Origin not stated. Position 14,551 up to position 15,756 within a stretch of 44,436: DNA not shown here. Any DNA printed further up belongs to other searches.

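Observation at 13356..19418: Eight-gene WYL-fronted operon that reads like a base-to-modified-nucleotide pathway (candidate undescribed system)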

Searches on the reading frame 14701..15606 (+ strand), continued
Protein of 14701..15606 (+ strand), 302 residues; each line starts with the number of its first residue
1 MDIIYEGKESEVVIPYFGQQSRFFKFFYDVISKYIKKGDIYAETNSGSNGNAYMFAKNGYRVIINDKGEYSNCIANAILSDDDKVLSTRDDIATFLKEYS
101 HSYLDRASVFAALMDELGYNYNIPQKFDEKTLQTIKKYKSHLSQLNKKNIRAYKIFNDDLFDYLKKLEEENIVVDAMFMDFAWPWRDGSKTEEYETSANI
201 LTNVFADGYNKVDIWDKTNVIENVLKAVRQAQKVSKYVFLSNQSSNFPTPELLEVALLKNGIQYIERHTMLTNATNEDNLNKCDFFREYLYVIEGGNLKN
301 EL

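Call 85: search_protein_families(library=ncbifam, proteins=[L095:8897-9544:+, L095:4577-5782:+, L095:6122-6775:+, L095:1062-1832:+], max_evalue=0.00001)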
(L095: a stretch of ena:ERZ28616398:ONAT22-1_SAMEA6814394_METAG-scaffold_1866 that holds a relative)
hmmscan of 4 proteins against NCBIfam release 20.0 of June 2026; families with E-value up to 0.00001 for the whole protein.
L095:8897-9544:+ (216 aa): 3 families
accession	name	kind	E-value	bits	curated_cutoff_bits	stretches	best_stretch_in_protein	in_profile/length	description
TIGR00041.1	DTMP_kinase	equivalog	6.6e-14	52.1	83.25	1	76-171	89-188/196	dTMP kinase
TIGR02173.1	cyt_kin_arch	equivalog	4.1e-11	43.2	102.1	0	1-29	1-29/169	(d)CMP kinase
NF003012.0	PRK03839.1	equivalog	2e-07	31.1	152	0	1-47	1-48/180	putative kinase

L095:4577-5782:+ (402 aa): 5 families
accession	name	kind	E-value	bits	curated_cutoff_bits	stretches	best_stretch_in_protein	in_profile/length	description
TIGR00364.1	TIGR00364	equivalog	2.2e-48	164.5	150.3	1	183-382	1-201/201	7-cyano-7-deazaguanine synthase QueC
NF008317.0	PRK11106.1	equivalog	5.6e-19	68.4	378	1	181-388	2-212/231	7-cyano-7-deazaguanine synthase QueC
TIGR01536.1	asn_synth_AEB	equivalog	2.6e-12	46.5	267.1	1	13-167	19-183/517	asparagine synthase (glutamine-hydrolyzing)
NF041925.1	QatC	equivalog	2.2e-09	36.7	280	0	368-399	297-328/398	Qat anti-phage system QueC-like protein QatC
NF006949.0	PRK09431.1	equivalog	1.8e-07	30.1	499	0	2-173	2-189/554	asparagine synthase B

L095:6122-6775:+ (218 aa): 49 families (the best 25 are shown)
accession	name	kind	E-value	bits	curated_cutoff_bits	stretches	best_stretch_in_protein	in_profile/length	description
TIGR03963.1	rSAM_QueE_Clost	equivalog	2.6e-78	262.7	260.1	1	3-218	3-219/219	putative 7-carboxy-7-deazaguanine synthase QueE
TIGR04349.1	rSAM_QueE_gams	hypoth_equivalog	9.5e-52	175.7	300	1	3-214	3-207/210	7-carboxy-7-deazaguanine synthase QueE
TIGR03365.1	Bsubt_queE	equivalog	9.1e-26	90.8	206.1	1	3-218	5-238/238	7-carboxy-7-deazaguanine synthase QueE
TIGR04322.1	rSAM_QueE_Ecoli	equivalog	8.5e-23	81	200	2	48-184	60-193/215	7-carboxy-7-deazaguanine synthase QueE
TIGR02495.1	NrdG2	equivalog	1.1e-18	67.3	131.15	1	18-103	15-102/193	anaerobic ribonucleoside-triphosphate reductase activating protein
TIGR04508.1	queE_Cx14CxxC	equivalog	6.5e-17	62.1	240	1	3-105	3-122/208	7-carboxy-7-deazaguanine synthase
TIGR02666.1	moaA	equivalog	3.3e-13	49.3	284.05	1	29-101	20-101/336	GTP 3',8-cyclase MoaA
NF001199.0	PRK00164.2-1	equivalog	3.8e-13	49.2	231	1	28-102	21-98/308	GTP 3',8-cyclase MoaA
TIGR02668.1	moaA_archaeal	equivalog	1.1e-12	47.5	325.25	1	28-102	19-96/303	GTP 3',8-cyclase MoaA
TIGR02493.1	PFLA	equivalog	1.6e-12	47.3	231.75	1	5-112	6-115/235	pyruvate formate-lyase-activating protein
NF038283.1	viperin_w_prok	equivalog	3.1e-12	46.2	180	1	28-102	11-94/281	viperin family antiviral radical SAM protein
TIGR04317.1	W_rSAM_matur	equivalog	8.8e-11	41.5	380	1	28-150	13-146/349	tungsten cofactor oxidoreductase radical SAM maturase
TIGR04167.1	rSAM_SeCys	equivalog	9.7e-11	41.4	300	1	28-106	17-96/303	arsenosugar biosynthesis radical SAM (seleno)protein ArsS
TIGR00238.1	TIGR00238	subfamily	1.1e-10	41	199.2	1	19-131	113-231/331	KamA family radical SAM protein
NF050035.1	rSAM_WgK_link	exception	1.4e-10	40.7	650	1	28-102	18-95/367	radical SAM/SPASM peptide maturase WgkB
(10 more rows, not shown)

L095:1062-1832:+ (257 aa): 0 families

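Call 88: find_encoding_contigs(protein=P0246, flank=8000, max_places=3)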
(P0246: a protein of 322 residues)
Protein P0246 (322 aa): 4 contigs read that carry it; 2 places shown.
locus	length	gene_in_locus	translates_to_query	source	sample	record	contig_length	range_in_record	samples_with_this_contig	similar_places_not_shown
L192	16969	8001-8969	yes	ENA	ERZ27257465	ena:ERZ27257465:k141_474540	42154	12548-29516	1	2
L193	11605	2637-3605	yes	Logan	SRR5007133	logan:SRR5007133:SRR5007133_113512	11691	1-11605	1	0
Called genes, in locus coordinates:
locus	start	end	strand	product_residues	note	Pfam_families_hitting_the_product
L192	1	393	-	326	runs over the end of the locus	PF10046:BLOC1_2 (weak)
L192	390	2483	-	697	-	-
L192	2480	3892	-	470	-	-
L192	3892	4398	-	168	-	-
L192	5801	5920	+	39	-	-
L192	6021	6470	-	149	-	-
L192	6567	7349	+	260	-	-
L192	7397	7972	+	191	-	-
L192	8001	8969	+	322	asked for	-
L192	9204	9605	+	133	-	-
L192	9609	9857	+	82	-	-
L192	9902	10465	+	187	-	-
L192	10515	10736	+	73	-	-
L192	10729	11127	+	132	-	-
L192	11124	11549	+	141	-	-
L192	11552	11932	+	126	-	-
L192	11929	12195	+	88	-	-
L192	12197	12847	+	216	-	PF06508:QueC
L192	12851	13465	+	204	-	PF03330:DPBB_1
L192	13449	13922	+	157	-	-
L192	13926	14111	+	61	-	-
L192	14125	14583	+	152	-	PF01242:PTPS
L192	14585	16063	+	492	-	PF04851:ResIII, PF00176:SNF2-rel_dom, PF00270:DEAD (weak), PF00271:Helicase_C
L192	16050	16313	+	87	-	-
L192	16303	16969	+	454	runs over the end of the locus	-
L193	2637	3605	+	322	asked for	-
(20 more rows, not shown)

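Call 89: search_protein_families(library=phrogs, proteins=[L192:6567-7346:+, L192:7397-7969:+, L192:8001-8966:+, L192:9902-10462:+, L192:12851-13462:+, L192:13449-13919:+, L192:390-2480:-, L192:2480-3889:-, L192:3892-4395:-, L192:9204-9602:+], max_evalue=0.001)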
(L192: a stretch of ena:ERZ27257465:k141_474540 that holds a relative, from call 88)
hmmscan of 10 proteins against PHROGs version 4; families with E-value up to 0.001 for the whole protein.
L192:6567-7346:+ (260 aa): 1 family
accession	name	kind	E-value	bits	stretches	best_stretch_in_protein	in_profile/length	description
phrog_3795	-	unknown function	0.00081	20.3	0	145-248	9-109/136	-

L192:7397-7969:+ (191 aa): 0 families

L192:8001-8966:+ (322 aa): 1 family
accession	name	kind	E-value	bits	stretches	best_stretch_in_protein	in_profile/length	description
phrog_7858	-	unknown function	5.3e-05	23.3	1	58-229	29-189/439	-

L192:9902-10462:+ (187 aa): 0 families

L192:12851-13462:+ (204 aa): 2 families
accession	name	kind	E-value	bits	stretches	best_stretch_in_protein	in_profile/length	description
phrog_7930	-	other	7.1e-16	58.4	1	37-155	256-377/896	lipoprotein precursor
phrog_28106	-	unknown function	9e-08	32.8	1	69-158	101-191/290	-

L192:13449-13919:+ (157 aa): 0 families

L192:390-2480:- (696 aa): 8 families
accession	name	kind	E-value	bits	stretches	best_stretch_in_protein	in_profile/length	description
phrog_2662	-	head and packaging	3.1e-21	76.7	2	111-301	101-289/717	portal protein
phrog_6577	-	unknown function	2.3e-08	33.8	1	575-683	106-222/1066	-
phrog_595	-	head and packaging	3.4e-08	34.2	1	582-674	183-278/513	head maturation protease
phrog_12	-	head and packaging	1.4e-07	31.9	1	82-301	110-302/646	portal protein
phrog_2468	-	head and packaging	5.1e-07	30.4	1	579-666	143-234/303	head morphogenesis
phrog_115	-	head and packaging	4e-05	23.9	1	619-675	240-302/665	minor head protein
phrog_19480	-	head and packaging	0.00031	20.1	1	594-687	640-733/737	head morphogenesis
phrog_4728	-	head and packaging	0.00043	20.2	1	584-683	184-292/591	head morphogenesis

L192:2480-3889:- (469 aa): 5 families
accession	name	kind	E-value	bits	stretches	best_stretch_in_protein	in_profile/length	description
phrog_2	-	head and packaging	1.5e-25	91.2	1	52-443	279-591/807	terminase large subunit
phrog_5653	-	head and packaging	1.7e-19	71.3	1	249-442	3-178/199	terminase large subunit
phrog_10250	-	head and packaging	1.5e-12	48.7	1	241-444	10-215/228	terminase large subunit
phrog_979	-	head and packaging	9e-08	32.2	1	46-197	163-311/642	terminase large subunit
phrog_3717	-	head and packaging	0.00063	20.3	0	85-203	61-178/277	terminase large subunit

L192:3892-4395:- (167 aa): 1 family
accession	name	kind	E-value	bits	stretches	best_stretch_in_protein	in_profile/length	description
phrog_1206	-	head and packaging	0.00019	22.3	1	3-54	5-56/207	terminase small subunit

L192:9204-9602:+ (133 aa): 0 families

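Call 93: find_related_loci(query=A3, collection=viral_contigs, flank=10000)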
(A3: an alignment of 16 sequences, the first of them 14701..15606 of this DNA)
Query A3 (302 aa) in viral_contigs; peptide patterns used: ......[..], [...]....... (x = any residue, [..] = any of these).
126 stretches matched a pattern; 3 encode a relative of the query (tblastn E <= 1e-3); 3 distinct loci.
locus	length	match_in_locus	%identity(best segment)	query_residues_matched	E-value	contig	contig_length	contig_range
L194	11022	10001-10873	53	2-295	1e-103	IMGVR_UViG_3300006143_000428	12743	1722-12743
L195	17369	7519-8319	32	3-295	6e-37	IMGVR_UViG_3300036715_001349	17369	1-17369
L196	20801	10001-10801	32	3-295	6e-37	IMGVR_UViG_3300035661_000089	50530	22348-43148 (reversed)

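Call 96: search_protein_families(library=pfam, proteins=[L196:2815-3726:+, L196:3705-5450:+, L196:5492-6313:+, L196:6532-7212:+, L196:7304-7765:+, L196:9989-10810:+, L196:11875-12795:+, L196:12799-13749:+, L196:13752-15752:+, L196:16097-16609:+], max_evalue=0.01)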
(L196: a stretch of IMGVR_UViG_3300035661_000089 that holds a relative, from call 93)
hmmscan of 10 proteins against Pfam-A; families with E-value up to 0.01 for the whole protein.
L196:2815-3726:+ (304 aa): 0 families

L196:3705-5450:+ (582 aa): 5 families
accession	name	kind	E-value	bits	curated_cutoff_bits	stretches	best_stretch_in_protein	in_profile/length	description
PF04851.21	ResIII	-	1e-22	81.2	22.5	1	11-167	2-162/164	Type III restriction enzyme, res subunit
PF00271.37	Helicase_C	-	3.2e-14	53.5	23.5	1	244-349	4-108/110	Helicase conserved C-terminal domain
PF00270.35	DEAD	-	1.1e-11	45.2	26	1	15-167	2-160/167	DEAD/DEAH box helicase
PF18766.7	SWI2_SNF2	-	1.2e-06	28.8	26.7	1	16-170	1-158/221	SWI2/SNF2 ATPase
PF13401.12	AAA_22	-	0.00067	20.4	27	1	36-152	9-105/130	AAA domain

L196:5492-6313:+ (274 aa): 0 families

L196:6532-7212:+ (227 aa): 0 families

L196:7304-7765:+ (154 aa): 0 families

L196:9989-10810:+ (274 aa): 0 families

L196:11875-12795:+ (307 aa): 0 families

L196:12799-13749:+ (317 aa): 0 families

L196:13752-15752:+ (667 aa): 0 families

L196:16097-16609:+ (171 aa): 0 families

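Call 97: search_protein_families(library=phrogs, proteins=[L196:11875-12795:+, L196:12799-13749:+, L196:2815-3726:+, L196:5492-6313:+, L196:6532-7212:+, L196:13752-15752:+, L196:9989-10810:+, L192:6567-7346:+, L196:7304-7765:+, L196:16097-16609:+], max_evalue=0.01)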
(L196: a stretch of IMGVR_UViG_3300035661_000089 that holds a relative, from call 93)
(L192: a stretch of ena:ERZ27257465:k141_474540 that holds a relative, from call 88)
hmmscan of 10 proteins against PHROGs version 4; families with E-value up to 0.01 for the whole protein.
L196:11875-12795:+ (307 aa): 2 families
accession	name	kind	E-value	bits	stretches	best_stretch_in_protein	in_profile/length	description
phrog_887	-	moron, auxiliary metabolic gene and host takeover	5.6e-94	316.9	1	1-294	10-285/509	queuine tRNA-ribosyltransferase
phrog_7068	-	moron, auxiliary metabolic gene and host takeover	2.2e-21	77.3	1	36-219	7-179/346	queuine tRNA-ribosyltransferase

L196:12799-13749:+ (317 aa): 1 family
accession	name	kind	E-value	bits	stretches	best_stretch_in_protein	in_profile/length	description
phrog_947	-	DNA, RNA and nucleotide metabolism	3.2e-78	264.3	1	1-316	12-364/368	DNA polymerase processivity factor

L196:2815-3726:+ (304 aa): 3 families
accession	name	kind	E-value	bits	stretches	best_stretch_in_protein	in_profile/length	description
phrog_1990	-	DNA, RNA and nucleotide metabolism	5.1e-110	368.4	1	20-303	6-283/290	Cas4-domain exonuclease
phrog_1706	-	DNA, RNA and nucleotide metabolism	1e-05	26.2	1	124-256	123-250/293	CRISPR/Cas system associated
phrog_434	-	DNA, RNA and nucleotide metabolism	0.0021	18.3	1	107-216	129-228/372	RecE-like recombination exonuclease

L196:5492-6313:+ (274 aa): 6 families
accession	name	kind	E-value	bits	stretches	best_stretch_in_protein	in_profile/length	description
phrog_21588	-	unknown function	3e-41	142.8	2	196-272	96-176/176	-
phrog_11298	-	unknown function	1.4e-12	49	1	206-271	178-248/273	-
phrog_18634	-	unknown function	7.7e-11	43.3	1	206-272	88-159/175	-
phrog_17772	-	unknown function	8.8e-11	43.4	1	210-269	93-154/159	-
phrog_2724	-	unknown function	0.00085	20.8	1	37-79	36-78/83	-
phrog_6679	-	unknown function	0.0081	17.6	0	156-191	38-73/101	-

L196:6532-7212:+ (227 aa): 1 family
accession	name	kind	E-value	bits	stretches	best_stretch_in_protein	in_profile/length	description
phrog_7864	-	unknown function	5.4e-50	171.4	1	1-225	1-241/242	-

L196:13752-15752:+ (667 aa): 5 families
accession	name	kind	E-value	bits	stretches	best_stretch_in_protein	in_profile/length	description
phrog_1252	-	DNA, RNA and nucleotide metabolism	2.6e-218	727.8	1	10-665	1-655/663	DNA polymerase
phrog_18505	-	DNA, RNA and nucleotide metabolism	6.5e-25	89.1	1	415-592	37-208/349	DNA polymerase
phrog_4210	-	DNA, RNA and nucleotide metabolism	7.9e-13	48.1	1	66-266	720-907/1304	DNA polymerase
phrog_262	-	DNA, RNA and nucleotide metabolism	7.7e-08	31.9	1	409-503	507-596/856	DNA polymerase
phrog_1918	-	DNA, RNA and nucleotide metabolism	0.0062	16.6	0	411-459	35-83/382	DNA polymerase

L196:9989-10810:+ (274 aa): 0 families

L192:6567-7346:+ (260 aa): 2 families
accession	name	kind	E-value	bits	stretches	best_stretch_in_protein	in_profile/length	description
phrog_3795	-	unknown function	0.00081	20.3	0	145-248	9-109/136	-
phrog_15587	-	unknown function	0.0042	17.7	1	121-175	35-90/191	-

L196:7304-7765:+ (154 aa): 5 families
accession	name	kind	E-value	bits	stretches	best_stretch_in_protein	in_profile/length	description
phrog_11298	-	unknown function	2e-41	143.5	1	33-152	146-262/273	-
phrog_18634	-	unknown function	5.5e-37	128.5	1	8-151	21-172/175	-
phrog_21588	-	unknown function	2.7e-10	42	1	11-138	50-175/176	-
phrog_17772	-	unknown function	6.4e-07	30.9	1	41-137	59-155/159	-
phrog_17205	-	unknown function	0.0059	17.5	1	14-73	84-142/162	-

L196:16097-16609:+ (171 aa): 0 families

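Call 106: search_dna_similar(query=L196:9989-10810:+, collection=phages, mode=protein, max_evalue=0.00001, max_rows=12)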
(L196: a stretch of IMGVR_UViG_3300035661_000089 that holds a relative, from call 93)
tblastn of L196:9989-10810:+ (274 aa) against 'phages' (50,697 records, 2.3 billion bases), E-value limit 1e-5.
No match.
